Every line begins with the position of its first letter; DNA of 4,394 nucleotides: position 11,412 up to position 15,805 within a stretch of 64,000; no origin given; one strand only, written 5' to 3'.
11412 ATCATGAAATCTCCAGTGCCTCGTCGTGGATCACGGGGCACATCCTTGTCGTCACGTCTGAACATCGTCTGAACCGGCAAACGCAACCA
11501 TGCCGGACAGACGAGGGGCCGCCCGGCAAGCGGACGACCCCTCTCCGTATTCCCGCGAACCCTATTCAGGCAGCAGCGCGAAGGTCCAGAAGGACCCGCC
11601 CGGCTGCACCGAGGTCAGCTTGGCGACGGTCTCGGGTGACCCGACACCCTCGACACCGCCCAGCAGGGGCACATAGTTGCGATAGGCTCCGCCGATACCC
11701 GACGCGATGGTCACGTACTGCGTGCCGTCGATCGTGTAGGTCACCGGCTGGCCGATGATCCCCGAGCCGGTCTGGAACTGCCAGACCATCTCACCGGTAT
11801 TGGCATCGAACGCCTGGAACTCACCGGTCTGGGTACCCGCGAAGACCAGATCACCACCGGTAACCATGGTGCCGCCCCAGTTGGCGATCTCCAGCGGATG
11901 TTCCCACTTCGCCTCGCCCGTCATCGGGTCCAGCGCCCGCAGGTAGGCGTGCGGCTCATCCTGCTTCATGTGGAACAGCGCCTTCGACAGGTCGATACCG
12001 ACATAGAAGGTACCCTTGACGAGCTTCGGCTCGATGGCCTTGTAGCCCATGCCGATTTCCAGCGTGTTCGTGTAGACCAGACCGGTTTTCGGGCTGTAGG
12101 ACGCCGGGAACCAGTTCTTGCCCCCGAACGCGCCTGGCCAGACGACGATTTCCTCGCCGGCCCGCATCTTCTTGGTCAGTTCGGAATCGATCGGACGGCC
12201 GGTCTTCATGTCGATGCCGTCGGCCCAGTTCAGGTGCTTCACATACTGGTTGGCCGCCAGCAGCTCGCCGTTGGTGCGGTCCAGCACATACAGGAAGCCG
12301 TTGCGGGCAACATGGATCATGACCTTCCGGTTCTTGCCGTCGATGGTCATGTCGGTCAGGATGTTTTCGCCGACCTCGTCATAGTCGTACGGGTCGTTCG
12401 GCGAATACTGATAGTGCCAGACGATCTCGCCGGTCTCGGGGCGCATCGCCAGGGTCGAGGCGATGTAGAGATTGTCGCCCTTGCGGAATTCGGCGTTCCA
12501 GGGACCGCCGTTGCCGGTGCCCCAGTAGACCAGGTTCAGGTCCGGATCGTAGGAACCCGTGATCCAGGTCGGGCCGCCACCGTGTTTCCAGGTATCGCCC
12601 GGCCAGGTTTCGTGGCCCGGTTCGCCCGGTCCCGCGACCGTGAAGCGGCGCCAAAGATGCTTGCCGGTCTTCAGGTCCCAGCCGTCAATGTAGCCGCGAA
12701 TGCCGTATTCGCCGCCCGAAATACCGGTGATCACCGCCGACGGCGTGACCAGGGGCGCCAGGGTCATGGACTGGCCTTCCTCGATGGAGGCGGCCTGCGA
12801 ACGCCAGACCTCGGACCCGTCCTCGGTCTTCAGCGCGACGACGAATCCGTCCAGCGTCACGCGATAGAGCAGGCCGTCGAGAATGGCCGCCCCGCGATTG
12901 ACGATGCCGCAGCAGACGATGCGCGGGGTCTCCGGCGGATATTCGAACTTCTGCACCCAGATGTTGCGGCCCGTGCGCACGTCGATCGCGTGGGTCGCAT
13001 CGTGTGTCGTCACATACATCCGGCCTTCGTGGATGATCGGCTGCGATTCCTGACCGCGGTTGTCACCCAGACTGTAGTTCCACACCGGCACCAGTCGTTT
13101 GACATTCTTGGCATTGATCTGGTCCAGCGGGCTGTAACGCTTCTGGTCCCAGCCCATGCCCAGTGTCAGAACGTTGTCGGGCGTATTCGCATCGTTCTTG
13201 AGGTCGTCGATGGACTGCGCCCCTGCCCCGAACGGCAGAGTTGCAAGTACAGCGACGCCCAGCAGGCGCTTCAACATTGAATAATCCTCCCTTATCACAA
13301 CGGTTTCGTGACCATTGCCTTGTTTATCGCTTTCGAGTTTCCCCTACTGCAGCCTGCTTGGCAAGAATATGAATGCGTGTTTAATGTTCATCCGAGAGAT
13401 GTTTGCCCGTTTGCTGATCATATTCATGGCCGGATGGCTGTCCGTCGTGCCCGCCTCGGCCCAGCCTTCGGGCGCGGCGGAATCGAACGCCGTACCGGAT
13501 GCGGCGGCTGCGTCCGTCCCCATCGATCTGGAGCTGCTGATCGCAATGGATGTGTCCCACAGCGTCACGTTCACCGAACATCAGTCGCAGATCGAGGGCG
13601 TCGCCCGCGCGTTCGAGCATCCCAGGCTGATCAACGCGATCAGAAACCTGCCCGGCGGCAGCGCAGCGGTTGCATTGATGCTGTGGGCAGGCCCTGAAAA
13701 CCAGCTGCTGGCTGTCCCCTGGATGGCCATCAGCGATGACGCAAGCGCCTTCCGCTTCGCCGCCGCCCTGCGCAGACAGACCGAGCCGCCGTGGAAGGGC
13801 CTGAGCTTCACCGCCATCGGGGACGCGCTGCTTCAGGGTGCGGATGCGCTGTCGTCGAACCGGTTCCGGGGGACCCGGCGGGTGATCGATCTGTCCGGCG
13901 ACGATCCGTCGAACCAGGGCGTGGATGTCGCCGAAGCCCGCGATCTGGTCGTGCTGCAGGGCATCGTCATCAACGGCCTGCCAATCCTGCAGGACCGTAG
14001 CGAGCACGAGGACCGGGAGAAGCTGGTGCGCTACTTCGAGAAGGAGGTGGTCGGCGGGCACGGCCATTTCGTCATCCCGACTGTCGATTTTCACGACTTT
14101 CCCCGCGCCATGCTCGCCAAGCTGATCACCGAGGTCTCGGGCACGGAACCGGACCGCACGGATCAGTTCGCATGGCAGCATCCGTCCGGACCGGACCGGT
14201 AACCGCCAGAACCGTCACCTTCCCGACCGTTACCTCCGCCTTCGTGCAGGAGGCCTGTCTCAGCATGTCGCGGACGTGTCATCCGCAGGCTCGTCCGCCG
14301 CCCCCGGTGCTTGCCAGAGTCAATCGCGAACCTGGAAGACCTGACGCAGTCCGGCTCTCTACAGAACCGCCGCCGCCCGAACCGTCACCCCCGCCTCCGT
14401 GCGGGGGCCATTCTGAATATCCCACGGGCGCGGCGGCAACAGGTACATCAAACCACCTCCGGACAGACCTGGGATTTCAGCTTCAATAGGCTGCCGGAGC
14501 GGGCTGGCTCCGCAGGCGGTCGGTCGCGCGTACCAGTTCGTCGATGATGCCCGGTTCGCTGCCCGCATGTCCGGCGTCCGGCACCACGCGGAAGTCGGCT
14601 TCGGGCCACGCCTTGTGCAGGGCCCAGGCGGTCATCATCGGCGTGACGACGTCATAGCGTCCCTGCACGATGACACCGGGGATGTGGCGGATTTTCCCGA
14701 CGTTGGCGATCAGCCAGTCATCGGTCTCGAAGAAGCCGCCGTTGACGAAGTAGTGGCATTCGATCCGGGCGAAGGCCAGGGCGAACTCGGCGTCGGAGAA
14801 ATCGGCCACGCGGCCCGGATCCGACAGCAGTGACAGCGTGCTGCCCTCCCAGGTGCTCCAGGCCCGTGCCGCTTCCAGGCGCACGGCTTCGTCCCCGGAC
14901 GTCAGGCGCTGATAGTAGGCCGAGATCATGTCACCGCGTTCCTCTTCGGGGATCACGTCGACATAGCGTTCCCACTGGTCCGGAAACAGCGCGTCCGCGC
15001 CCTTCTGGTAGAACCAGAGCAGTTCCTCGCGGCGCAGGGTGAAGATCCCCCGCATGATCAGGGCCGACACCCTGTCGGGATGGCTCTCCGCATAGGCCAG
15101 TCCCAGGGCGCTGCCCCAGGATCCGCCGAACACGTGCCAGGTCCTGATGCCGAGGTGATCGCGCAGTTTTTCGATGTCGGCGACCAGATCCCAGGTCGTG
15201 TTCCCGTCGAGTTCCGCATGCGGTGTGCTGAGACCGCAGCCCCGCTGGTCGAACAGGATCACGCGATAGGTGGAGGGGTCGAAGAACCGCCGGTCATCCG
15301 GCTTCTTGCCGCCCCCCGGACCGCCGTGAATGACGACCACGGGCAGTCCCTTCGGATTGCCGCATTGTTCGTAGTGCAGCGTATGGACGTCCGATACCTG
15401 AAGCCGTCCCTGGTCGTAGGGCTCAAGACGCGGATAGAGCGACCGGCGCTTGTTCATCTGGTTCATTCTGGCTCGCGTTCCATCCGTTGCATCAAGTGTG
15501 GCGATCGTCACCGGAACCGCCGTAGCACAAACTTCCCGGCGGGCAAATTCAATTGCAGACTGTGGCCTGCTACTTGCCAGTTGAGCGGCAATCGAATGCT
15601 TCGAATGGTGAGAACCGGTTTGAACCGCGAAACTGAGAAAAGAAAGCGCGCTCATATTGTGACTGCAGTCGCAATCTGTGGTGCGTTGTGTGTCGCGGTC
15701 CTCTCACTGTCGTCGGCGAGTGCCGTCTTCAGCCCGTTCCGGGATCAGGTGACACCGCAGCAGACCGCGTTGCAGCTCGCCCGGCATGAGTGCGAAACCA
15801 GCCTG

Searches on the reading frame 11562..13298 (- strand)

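Call 65: search_protein_families(library=ncbifam, proteins=[window:11562-13298:-], max_evalue=1e-10)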
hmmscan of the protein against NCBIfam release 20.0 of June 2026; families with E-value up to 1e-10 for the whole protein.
window:11562-13298:- (578 aa): 6 families
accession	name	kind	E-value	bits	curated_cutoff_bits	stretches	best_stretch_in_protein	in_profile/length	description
TIGR03075.1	PQQ_enz_alc_DH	subfamily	2.4e-195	650.2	480.05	1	29-537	7-530/530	PQQ-dependent dehydrogenase, methanol/ethanol family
TIGR04528.1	acido_non_PQQ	subfamily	2.9e-124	415.6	650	1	52-534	15-485/493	acido-empty-quinoprotein group A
TIGR03074.1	PQQ_membr_DH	subfamily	2e-45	154.9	832.65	1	181-349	330-503/783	membrane-bound PQQ-dependent dehydrogenase, glucose/quinate/shikimate family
TIGR03300.1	assembly_YfgL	equivalog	1.8e-23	82.9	285.2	1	55-217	28-170/377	outer membrane protein assembly factor BamB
NF008351.0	PRK11138.1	equivalog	3e-15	55.6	423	0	52-217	29-185/394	outer membrane protein assembly factor BamB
NF053615.1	SerThrKinAfsKStmc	equivalog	4.3e-12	45.5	1300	0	80-220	563-692/809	protein serine/threonine kinase AfsK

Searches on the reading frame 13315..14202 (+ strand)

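Call 77: search_protein_families(library=pfam, proteins=[window:13315-14202:+], max_evalue=0.00001)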
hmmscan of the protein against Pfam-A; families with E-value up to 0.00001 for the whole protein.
window:13315-14202:+ (295 aa): 1 family
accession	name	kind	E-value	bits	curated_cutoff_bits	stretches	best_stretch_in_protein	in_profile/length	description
PF06707.17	DUF1194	-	8.5e-60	201.9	27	1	70-277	2-205/206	Protein of unknown function (DUF1194)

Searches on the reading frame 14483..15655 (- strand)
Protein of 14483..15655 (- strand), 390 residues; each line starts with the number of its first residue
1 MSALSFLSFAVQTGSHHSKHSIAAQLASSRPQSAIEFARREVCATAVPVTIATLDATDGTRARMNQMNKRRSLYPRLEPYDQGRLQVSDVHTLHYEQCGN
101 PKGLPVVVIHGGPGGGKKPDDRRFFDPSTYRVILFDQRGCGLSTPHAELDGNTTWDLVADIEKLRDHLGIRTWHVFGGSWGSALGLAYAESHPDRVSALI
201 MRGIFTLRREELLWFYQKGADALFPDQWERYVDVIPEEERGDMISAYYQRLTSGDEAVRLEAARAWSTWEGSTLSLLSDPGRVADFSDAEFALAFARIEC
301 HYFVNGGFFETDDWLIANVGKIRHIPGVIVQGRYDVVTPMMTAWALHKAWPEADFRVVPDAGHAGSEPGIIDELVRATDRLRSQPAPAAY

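Call 3: search_protein_families(library=pfam, proteins=[window:14483-15655:-], max_evalue=0.001)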
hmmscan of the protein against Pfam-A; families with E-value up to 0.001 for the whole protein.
window:14483-15655:- (390 aa): 3 families
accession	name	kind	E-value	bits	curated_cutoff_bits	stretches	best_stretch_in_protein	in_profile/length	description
PF00561.26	Abhydrolase_1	-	4.6e-36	125.2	25.8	1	105-365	2-240/245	alpha/beta hydrolase fold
PF12697.13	Abhydrolase_6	-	9.8e-11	43.2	26.3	1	106-364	1-205/217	Alpha/beta hydrolase family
PF12146.15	Hydrolase_4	-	1.9e-08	34.3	27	1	129-354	31-221/239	Serine aminopeptidase, S33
